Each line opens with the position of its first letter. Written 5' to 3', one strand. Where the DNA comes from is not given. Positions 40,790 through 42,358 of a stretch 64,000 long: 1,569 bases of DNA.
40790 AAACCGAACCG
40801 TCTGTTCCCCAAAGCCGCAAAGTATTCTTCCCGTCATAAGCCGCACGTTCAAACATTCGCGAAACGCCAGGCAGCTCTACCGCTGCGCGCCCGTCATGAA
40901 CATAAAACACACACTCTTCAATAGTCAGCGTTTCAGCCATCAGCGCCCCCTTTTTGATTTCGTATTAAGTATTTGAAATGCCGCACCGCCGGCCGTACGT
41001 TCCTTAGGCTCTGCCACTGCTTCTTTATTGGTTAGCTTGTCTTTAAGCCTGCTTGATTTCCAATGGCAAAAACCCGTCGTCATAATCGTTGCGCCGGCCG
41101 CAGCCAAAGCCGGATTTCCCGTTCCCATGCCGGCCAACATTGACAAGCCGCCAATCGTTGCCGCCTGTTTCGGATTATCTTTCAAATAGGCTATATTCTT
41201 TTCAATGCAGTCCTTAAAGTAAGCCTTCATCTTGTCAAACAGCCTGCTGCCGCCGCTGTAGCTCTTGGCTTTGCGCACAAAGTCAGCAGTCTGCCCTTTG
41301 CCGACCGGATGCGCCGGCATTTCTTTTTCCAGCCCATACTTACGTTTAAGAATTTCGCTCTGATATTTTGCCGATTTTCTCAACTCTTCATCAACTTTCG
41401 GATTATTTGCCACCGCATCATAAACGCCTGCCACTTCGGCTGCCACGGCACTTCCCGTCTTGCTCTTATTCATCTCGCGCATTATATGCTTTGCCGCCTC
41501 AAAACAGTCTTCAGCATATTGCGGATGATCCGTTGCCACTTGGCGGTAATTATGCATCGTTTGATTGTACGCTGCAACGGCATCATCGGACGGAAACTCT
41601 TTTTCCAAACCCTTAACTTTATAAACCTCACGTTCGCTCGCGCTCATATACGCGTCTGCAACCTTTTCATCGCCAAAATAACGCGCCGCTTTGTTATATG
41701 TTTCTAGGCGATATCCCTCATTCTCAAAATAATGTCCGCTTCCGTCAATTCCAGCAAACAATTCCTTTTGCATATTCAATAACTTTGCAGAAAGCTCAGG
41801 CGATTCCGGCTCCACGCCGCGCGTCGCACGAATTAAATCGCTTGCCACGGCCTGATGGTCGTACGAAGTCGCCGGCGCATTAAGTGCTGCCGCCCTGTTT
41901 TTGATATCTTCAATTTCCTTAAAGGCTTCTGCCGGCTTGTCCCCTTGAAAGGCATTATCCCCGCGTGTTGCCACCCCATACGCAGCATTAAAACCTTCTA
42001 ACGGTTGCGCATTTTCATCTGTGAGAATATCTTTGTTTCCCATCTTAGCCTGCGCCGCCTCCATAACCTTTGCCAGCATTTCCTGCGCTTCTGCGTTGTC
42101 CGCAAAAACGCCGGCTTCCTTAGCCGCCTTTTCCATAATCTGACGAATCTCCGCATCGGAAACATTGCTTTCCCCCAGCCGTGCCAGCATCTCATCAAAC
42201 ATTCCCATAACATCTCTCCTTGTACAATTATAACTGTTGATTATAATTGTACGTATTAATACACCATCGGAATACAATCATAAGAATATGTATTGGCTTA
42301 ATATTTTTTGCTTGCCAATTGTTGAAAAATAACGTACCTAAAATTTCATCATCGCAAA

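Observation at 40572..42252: Orphan, translationally coupled gene pair (422 aa + 122 aa) fronted by a perfect 12-bp palindrome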

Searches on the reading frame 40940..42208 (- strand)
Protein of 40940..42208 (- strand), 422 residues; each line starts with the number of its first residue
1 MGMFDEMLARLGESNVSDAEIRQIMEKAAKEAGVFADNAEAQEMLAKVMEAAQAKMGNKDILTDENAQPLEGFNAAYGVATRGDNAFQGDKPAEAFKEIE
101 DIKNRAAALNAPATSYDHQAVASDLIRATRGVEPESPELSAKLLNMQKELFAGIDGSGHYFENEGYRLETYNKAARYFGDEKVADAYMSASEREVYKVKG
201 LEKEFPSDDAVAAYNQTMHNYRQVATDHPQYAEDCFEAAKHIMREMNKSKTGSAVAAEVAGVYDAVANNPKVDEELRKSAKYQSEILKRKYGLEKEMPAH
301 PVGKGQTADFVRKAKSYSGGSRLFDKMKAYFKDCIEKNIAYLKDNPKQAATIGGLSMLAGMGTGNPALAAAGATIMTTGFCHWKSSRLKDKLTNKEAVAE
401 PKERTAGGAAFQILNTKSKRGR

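Call 3: search_protein_families(library=pfam, proteins=[window:40940-42208:-], max_evalue=1)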
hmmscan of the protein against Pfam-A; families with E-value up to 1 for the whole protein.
window:40940-42208:- (422 aa): 4 families
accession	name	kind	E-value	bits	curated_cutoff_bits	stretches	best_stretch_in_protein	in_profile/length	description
PF14265.11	DUF4355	-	0.09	13.4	25.4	1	175-227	32-80/124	Capsid assembly scaffolding protein Gp46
PF03864.22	Phage_cap_E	-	0.12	11.8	22.9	1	229-281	161-218/329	Phage major capsid protein E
PF09440.15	eIF3_N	-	0.13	13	26.8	1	234-297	66-122/133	eIF3 subunit 6 N terminal domain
PF04741.18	InvH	-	0.22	12.5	27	1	212-254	27-68/81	InvH outer membrane lipoprotein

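Call 4: search_protein_families(library=ncbifam, proteins=[window:40940-42208:-], max_evalue=1)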
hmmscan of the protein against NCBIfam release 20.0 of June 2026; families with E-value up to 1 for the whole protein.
window:40940-42208:- (422 aa): 1 family
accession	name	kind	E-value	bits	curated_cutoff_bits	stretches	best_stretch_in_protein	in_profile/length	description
NF005246.0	PRK06756.1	subfamily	0.12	12.4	130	1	38-126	15-106/148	flavodoxin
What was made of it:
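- On Any curated protein family (Pfam-A, NCBIfam): Calls 3, 4: the best E-values are 0.09-0.22, far below the cut-offs, and the small protein has no hits.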

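Call 6: find_homologous_proteins(query=window:40940-42208:-, max_evalue=0.001)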
Query window:40940-42208:- (422 aa): 18 proteins with E <= 0.001 among 8000 candidates.
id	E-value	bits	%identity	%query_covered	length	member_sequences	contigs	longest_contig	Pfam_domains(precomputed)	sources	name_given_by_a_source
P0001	9.3e-269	909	99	100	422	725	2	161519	-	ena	-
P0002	9.7e-224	761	81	100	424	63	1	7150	-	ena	-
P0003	2.1e-219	746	80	100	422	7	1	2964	-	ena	-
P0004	1.0e-111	392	48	95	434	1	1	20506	-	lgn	-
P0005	3.3e-110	387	49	95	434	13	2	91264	-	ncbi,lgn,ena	-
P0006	2.4e-109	384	50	99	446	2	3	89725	-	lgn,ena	-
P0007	5.6e-109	383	50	99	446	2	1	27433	-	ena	-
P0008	1.9e-108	381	49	93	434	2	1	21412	-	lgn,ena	-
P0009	6.4e-108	379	50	99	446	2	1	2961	-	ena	-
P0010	3.2e-77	278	46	82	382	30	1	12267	-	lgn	-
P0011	1.6e-76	276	47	82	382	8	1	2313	-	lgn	-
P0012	2.5e-76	276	46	82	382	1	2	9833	-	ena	-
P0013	3.5e-76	275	46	82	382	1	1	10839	-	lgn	-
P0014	7.4e-74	267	43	94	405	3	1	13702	-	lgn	-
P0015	9.2e-74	267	45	78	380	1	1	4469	-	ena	-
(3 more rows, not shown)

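Call 11: find_encoding_contigs(protein=P0005, flank=8000, max_places=3)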
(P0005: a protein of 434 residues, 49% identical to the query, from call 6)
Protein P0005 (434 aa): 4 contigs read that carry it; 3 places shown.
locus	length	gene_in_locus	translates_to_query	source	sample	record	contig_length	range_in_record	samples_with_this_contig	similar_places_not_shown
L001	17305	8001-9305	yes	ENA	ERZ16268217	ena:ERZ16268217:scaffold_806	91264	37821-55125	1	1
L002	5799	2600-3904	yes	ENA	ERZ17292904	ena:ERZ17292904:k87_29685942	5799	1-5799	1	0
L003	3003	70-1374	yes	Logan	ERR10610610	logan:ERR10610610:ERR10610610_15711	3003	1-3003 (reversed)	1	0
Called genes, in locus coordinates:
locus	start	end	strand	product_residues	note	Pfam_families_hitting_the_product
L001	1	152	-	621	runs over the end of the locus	PF06480:FtsH_ext, PF06068:TIP49 (faint), PF00004:AAA, PF07728:AAA_5 (weak), PF17862:AAA_lid_3, PF01434:Peptidase_M41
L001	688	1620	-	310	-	PF01170:UPF0020 (faint), PF01555:N6_N4_Mtase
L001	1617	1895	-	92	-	PF00381:PTS-HPr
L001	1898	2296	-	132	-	PF03610:EIIA-man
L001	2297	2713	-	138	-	-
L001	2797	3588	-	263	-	-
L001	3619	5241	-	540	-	PF00989:PAS (faint), PF13188:PAS_8 (faint), PF12860:PAS_7 (faint), PF08448:PAS_4 (faint)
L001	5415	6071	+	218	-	PF00814:TsaD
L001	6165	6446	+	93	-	PF00216:Bac_DNA_binding, PF18291:HU-HIG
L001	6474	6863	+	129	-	-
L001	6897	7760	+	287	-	PF17848:Zn_ribbon_ACC, PF01039:Carboxyl_trans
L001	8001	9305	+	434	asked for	-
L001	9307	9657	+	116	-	-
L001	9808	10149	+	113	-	-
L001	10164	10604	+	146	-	-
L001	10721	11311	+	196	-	PF01025:GrpE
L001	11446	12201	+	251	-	-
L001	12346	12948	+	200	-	-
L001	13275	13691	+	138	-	-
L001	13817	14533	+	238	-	-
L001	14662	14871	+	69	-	-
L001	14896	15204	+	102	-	-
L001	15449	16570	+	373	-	PF03739:LptF_LptG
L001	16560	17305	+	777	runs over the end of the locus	PF03968:LptD_N (weak), PF04453:LptD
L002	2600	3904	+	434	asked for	-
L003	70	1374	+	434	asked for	-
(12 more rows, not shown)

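Call 16: find_encoding_contigs(protein=P0006, flank=8000, max_places=3)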
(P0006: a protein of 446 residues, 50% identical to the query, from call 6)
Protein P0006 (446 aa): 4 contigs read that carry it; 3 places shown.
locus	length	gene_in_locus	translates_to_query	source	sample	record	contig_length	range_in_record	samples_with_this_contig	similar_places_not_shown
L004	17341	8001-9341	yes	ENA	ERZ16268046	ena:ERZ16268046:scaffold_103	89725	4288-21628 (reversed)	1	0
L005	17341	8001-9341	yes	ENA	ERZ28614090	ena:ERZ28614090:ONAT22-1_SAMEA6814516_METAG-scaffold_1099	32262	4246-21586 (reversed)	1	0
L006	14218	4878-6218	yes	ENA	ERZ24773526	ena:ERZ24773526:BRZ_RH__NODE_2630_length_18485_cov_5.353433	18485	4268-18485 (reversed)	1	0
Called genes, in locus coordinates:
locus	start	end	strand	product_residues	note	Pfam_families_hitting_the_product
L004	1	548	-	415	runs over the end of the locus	-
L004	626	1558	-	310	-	PF01170:UPF0020 (faint), PF01555:N6_N4_Mtase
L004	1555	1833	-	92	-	PF00381:PTS-HPr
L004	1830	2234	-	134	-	PF03610:EIIA-man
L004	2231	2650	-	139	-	-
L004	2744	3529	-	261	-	-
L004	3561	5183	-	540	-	PF13188:PAS_8 (faint), PF12860:PAS_7 (faint), PF00989:PAS (weak), PF08448:PAS_4 (faint)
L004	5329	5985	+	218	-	PF00814:TsaD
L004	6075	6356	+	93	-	PF00216:Bac_DNA_binding, PF18291:HU-HIG (weak)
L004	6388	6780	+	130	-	-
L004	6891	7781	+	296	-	PF17848:Zn_ribbon_ACC, PF01039:Carboxyl_trans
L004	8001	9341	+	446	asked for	-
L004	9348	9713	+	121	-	-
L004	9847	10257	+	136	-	-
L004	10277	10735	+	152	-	-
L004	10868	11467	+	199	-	PF01025:GrpE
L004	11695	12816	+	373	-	PF03739:LptF_LptG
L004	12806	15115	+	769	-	PF03968:LptD_N (faint), PF04453:LptD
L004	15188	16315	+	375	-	PF13623:SurA_N_2, PF13624:SurA_N_3, PF09312:SurA_N, PF13145:Rotamase_2, PF13616:Rotamase_3 (weak), PF00639:Rotamase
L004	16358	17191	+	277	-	PF00398:RrnaAD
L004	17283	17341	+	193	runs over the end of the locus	PF01862:PvlArgDC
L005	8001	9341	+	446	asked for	-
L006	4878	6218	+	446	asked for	-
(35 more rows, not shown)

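Call 17: find_encoding_contigs(protein=P0014, flank=8000, max_places=2)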
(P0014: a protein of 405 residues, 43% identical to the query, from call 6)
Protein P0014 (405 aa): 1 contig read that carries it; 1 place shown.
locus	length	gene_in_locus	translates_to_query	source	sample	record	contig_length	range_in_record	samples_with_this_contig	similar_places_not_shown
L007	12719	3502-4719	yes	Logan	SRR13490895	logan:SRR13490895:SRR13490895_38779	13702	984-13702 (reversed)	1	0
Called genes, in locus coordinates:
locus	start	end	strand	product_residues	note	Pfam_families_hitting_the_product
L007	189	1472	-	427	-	PF00012:HSP70, PF06723:MreB_Mbl, PF00012:HSP70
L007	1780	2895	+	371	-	PF00437:T2SSE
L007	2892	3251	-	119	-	PF03960:ArsC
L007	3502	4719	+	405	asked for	-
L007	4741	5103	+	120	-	-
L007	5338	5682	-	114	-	-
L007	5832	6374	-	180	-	PF01625:PMSR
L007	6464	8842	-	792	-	PF00580:UvrD-helicase, PF01443:Viral_helicase1 (faint), PF13245:AAA_19, PF13604:AAA_30 (faint), PF13361:UvrD_C, PF13538:UvrD_C_2 (faint)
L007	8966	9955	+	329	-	PF20030:bpMoxR, PF07726:AAA_3, PF07728:AAA_5, PF17863:AAA_lid_2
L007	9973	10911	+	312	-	PF01882:DUF58, PF13519:VWA_2 (weak)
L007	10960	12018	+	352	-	PF00535:Glycos_transf_2, PF10111:Glyco_tranf_2_2, PF13641:Glyco_tranf_2_3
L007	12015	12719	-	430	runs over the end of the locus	PF00275:EPSP_synthase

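Call 24: find_related_loci(query=A3, collection=genome_contigs, flank=6000)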
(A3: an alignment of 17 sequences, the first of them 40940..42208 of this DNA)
Query A3 (422 aa) in genome_contigs; peptide patterns used: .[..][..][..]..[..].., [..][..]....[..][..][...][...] (x = any residue, [..] = any of these).
98 stretches matched a pattern; 2 encode a relative of the query (tblastn E <= 1e-3); 2 distinct loci.
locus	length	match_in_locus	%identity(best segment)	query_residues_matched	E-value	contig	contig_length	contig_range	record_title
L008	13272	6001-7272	82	1-422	0e+0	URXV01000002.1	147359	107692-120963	uncultured Rickettsiales bacterium isolate UMGS1453 genome assembly, contig: NODE_14_length_147359_cov_7.272722, whole g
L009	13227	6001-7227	49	1-400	4e-108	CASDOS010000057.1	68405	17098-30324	uncultured Alphaproteobacteria bacterium isolate SI.O27.metabat-bins.10 genome assembly, contig: SI.O27.metabat-bins.10.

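Call 25: find_encoding_contigs(protein=P0002, flank=5000, max_places=2)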
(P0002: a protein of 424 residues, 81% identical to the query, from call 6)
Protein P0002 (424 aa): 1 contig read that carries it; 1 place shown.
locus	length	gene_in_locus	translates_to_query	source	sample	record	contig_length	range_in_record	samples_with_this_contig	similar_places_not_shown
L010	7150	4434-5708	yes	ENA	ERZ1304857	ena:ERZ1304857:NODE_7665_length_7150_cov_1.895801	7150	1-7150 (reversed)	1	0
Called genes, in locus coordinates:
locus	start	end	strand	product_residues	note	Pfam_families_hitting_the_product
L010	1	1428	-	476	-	?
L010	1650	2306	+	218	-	PF00814:TsaD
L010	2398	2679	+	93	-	PF00216:Bac_DNA_binding, PF18291:HU-HIG (weak)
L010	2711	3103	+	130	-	-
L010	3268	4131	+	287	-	PF17848:Zn_ribbon_ACC, PF01039:Carboxyl_trans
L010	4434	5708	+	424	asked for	-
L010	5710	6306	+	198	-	-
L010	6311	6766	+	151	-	PF02367:TsaE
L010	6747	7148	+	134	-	?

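Call 26: find_encoding_contigs(protein=P0003, flank=5000, max_places=2)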
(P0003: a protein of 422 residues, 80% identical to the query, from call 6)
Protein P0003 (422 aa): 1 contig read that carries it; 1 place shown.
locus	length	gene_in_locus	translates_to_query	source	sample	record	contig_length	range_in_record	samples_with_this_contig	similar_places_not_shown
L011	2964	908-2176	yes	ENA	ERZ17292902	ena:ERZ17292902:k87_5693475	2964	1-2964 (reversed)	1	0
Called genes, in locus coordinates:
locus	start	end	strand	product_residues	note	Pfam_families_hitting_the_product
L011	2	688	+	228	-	?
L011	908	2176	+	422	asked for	-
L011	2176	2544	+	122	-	-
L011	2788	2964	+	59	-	?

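Call 30: predict_structure(alignment_id=A3)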
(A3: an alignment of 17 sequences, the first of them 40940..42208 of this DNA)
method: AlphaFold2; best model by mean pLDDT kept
length: 422 residues; sequences in the alignment: 17
mean_pLDDT: 74.5   pTM: 0.54
mean pLDDT of the five models: 74.5, 73.0, 71.0, 70.0, 69.2
residues with pLDDT >= 90: 134; 70-90: 141; 50-70: 71; < 50: 76
segments of 3 or more residues with pLDDT < 50: 58-68, 296-307, 314-324, 326-332, 394-422
pLDDT, mean of each block of 10 residues (from residue 1): 81 78 82 78 81 62 44 79 85 91 84 81 92 93 95 77 87 93 96 88 73 93 97 97 89 89 96 96 91 57 46 45 46 53 66 59 54 66 67 45 32 34 29
secondary structure, 60 per line:
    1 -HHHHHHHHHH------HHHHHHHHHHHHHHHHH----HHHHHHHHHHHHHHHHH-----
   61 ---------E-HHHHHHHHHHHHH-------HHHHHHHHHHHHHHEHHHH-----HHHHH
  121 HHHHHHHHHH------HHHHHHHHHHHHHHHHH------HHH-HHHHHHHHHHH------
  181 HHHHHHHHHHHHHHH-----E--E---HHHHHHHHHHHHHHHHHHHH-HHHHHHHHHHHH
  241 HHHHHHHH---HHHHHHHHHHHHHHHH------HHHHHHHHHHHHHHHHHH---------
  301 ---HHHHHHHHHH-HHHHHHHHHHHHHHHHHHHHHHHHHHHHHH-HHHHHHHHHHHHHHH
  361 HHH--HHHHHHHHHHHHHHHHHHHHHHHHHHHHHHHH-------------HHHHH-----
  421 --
elements in order: H2-11 H18-34 H39-55 H72-84 H92-105 H107-110 H116-130 H137-153 H164-174 H181-195 H208-227 H229-248 H252-267 H274-291 H304-313 H315-344 H346-363 H366-397 H411-415
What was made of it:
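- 41333..42001 (-): Central helical-repeat domain. The model is confident, but no fold match is significant. Call 30: pLDDT mostly 77-97 over aa 70-290.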

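Call 37: fold_search(model_id=the predicted structure, library=pdb)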
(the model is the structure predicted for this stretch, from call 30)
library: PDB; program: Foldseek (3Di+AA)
matches with E <= 10: 562; with E <= 0.001: 0
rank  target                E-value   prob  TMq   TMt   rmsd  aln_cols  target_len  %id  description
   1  6u1s_A                2.5e-02  0.75  0.13  0.16  26.6       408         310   15  Cryo-EM structure of a de novo designed 16-helix transmembrane nanopore, TMHC8_R. (released 2020-08-19)
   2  8jal_B                1.3e-01  0.54  0.16  0.13  21.8       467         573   13  Structure of CRL2APPBP2 bound with RxxGP degron (dimer) (released 2023-10-18)
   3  8fbj                  1.6e-01  0.90  0.24  0.30  17.8       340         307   12  Improving the secretion of designed protein assemblies through negative design of cryptic transmembrane domains (released 2023-03-22)
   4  6xns_E                1.7e-01  0.72  0.17  0.21  24.0       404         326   11  C3_crown-05 (released 2020-12-23)
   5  9qpq_I                1.7e-01  0.47  0.17  0.20  22.6       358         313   12  The structure of the COPI leaf bound to GOLPH3 (released 2025-10-22)
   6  3sf4_B                1.9e-01  0.91  0.25  0.28  21.6       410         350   11  Crystal structure of the complex between the conserved cell polarity proteins Inscuteable and LGN (released 2011-11-23)
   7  9dze_K                2.3e-01  0.60  0.20  0.24  16.7       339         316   14  Computationally Designed Bifaceted Protein Nanomaterial pD5-14 (released 2024-10-30)
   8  8gs2_B                2.4e-01  0.75  0.21  0.20  17.1       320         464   14  Structure of the Cas7-11-Csx29-guide RNA-target RNA (non-matching PFS) complex (released 2022-11-09)
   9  6yxj_B                2.7e-01  0.92  0.23  0.40  12.1       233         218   12  Crystal structure of SARS-CoV macrodomain II in complex with human Paip1 (released 2021-03-17)
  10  4i1a_B                2.7e-01  0.60  0.19  0.22  21.1       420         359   13  Crystal Structure of the Apo Form of RapI (released 2013-04-03)
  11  6xns_D                2.7e-01  0.51  0.17  0.21  17.6       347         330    9  C3_crown-05 (released 2020-12-23)
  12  5k7v_A                3.0e-01  0.28  0.14  0.18  18.1       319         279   14  Computational Design of Self-Assembling Cyclic Protein Homooligomers (released 2017-04-12)
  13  6xns_A                3.2e-01  0.54  0.18  0.23  18.1       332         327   10  C3_crown-05 (released 2020-12-23)
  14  7mq8_ST               3.2e-01  0.41  0.19  0.15  33.4       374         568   12  Cryo-EM structure of the human SSU processome, state pre-A1 (released 2021-09-22)
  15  7v1k                  3.5e-01  0.84  0.22  0.35  13.1       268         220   10  Apo structure of sNASP core (released 2022-04-20)
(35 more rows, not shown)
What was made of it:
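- The centre is a TPR-like helical repeat, typical of scaffolds (calls 30, 37).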

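Call 39: search_protein_representatives(alignment_id=A3)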
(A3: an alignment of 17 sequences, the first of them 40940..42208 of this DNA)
Query: 17 sequences, 420 profile positions. Proteins with E-value up to 0.001 (for the whole library): 47; up to 1e-10: 27; up to 1e-30: 13. The best 47 are listed.
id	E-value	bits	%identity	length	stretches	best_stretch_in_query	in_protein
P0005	7.4e-200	680.5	-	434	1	1-420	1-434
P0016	4.1e-142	490.3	-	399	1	1-420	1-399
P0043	1.6e-100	353.3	-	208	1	1-199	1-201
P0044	1.8e-95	336.7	-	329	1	63-394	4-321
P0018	5.1e-81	289.0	-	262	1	144-399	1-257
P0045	4.2e-57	210.3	-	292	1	128-404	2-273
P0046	6.3e-51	189.9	-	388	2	274-396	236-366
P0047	1.7e-50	188.5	-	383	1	86-401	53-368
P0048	2.0e-44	168.5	-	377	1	84-397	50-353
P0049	1.6e-42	162.2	-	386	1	84-401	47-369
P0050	2.6e-42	161.5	-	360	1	86-400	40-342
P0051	1.4e-39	152.5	-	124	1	1-102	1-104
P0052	1.5e-38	149.1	-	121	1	120-215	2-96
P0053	3.1e-30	121.7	-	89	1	77-148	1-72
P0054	1.8e-21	92.8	-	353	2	111-230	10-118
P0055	6.6e-21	91.0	-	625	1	73-279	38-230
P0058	7.4e-18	80.9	-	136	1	312-402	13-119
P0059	2.2e-17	79.4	-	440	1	69-302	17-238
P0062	2.6e-15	72.6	-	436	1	277-382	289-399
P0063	6.8e-14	67.9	-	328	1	1-304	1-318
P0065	3.1e-12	62.4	-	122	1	297-394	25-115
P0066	1.1e-11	60.7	-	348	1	83-270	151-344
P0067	1.5e-10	56.9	-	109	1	297-375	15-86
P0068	2.4e-10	56.2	-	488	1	118-330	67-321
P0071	1.7e-08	50.1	-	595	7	217-238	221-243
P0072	3.4e-08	49.1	-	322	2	1-99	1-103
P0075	3.7e-07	45.7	-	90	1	334-417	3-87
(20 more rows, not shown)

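Call 40: search_protein_families(library=pfam, proteins=[P0046, P0047, P0048, P0054, P0055, P0059, P0062, P0066, P0068, P0071], max_evalue=0.01)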
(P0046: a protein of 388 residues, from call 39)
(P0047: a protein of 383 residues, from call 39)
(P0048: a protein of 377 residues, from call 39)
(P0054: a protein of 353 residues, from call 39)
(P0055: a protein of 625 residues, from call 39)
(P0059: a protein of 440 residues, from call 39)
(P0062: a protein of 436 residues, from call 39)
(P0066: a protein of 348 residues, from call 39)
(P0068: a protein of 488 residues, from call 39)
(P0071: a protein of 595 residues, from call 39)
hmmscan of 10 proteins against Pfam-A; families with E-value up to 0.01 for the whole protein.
P0046 (388 aa): 0 families

P0047 (383 aa): 0 families

P0048 (377 aa): 0 families

P0054 (353 aa): 0 families

P0055 (625 aa): 0 families

P0059 (440 aa): 0 families

P0062 (436 aa): 0 families

P0066 (348 aa): 0 families

P0068 (488 aa): 0 families

P0071 (595 aa): 3 families
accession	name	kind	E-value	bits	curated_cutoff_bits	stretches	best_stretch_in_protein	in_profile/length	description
PF14311.12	DUF4379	-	2.5e-52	175.3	24.5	7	440-482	14-56/56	Probable Treble clef zinc finger domain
PF05501.16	DUF755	-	9e-06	26.4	29.1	0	280-301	27-48/122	Domain of unknown function (DUF755)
PF20023.5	WSLR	-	0.0014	19.3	27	0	99-108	7-16/39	Wolframin Sel1-like repeat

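Call 44: find_encoding_contigs(protein=P0062, flank=6000, max_places=2)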
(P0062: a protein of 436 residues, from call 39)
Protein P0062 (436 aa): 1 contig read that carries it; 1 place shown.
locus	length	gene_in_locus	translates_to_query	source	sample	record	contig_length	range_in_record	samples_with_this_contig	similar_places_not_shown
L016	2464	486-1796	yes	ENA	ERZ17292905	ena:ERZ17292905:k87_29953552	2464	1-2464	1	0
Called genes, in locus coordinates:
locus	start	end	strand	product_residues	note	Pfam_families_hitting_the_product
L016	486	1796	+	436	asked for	-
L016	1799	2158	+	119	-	-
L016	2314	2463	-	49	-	?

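Call 48: search_protein_families(library=phrogs, proteins=[window:40940-42208:-, P0062, P0055, P0063], max_evalue=0.1)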
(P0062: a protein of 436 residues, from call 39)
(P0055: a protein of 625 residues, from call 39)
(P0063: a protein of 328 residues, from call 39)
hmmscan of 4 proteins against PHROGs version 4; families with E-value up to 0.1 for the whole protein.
window:40940-42208:- (422 aa): 1 family
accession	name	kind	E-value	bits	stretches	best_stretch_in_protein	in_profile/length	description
phrog_13900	-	head and packaging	0.012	17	1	205-273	10-78/132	minor head protein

P0062 (436 aa): 0 families

P0055 (625 aa): 1 family
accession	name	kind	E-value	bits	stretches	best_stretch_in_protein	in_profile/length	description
phrog_15187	-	unknown function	0.013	15.7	1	202-308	95-198/318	-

P0063 (328 aa): 0 families

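Call 49: search_protein_families(library=padloc, proteins=[window:40940-42208:-, P0062, P0055, P0063], max_evalue=0.1)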
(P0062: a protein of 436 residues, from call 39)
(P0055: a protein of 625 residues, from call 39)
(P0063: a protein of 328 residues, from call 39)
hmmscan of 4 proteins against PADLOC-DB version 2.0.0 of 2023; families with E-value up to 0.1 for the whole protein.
window:40940-42208:- (422 aa): 0 families

P0062 (436 aa): 0 families

P0055 (625 aa): 0 families

P0063 (328 aa): 1 family
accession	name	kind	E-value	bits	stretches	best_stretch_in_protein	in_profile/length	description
PDLC03926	OloB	-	0.0013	15.9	1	65-132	287-364/556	-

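Call 53: search_solved_structures(query=A3, max_evalue=10)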
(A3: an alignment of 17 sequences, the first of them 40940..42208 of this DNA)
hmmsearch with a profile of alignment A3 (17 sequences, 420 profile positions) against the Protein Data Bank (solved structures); distinct sequences matched with E-value up to 10: 4.
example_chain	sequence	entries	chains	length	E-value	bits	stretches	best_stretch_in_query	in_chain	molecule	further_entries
9yg7_A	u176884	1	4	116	0.93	11.4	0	2-30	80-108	Group 1 truncated hemoglobin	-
5b1r_A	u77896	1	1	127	1.1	11.2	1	153-237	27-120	B-cell differentiation antigen CD72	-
9u8n_A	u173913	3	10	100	1.2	11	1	158-198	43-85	Cupin type-2 domain-containing protein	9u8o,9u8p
6cyz_A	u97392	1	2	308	2.6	9.9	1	345-381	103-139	Homoserine kinase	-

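Call 64: find_encoding_contigs(protein=P0063, flank=5000, max_places=2)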
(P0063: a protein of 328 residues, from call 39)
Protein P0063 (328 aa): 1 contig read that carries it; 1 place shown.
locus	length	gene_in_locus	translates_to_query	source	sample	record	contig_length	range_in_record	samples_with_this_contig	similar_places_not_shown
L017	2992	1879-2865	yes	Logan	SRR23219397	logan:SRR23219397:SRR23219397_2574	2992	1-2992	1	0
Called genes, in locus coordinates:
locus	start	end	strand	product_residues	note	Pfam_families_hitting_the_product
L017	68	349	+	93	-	PF00216:Bac_DNA_binding, PF18291:HU-HIG (weak)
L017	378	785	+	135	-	PF24319:DUF7491 (weak)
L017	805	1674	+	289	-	PF17848:Zn_ribbon_ACC, PF01039:Carboxyl_trans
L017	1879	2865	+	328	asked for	-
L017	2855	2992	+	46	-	?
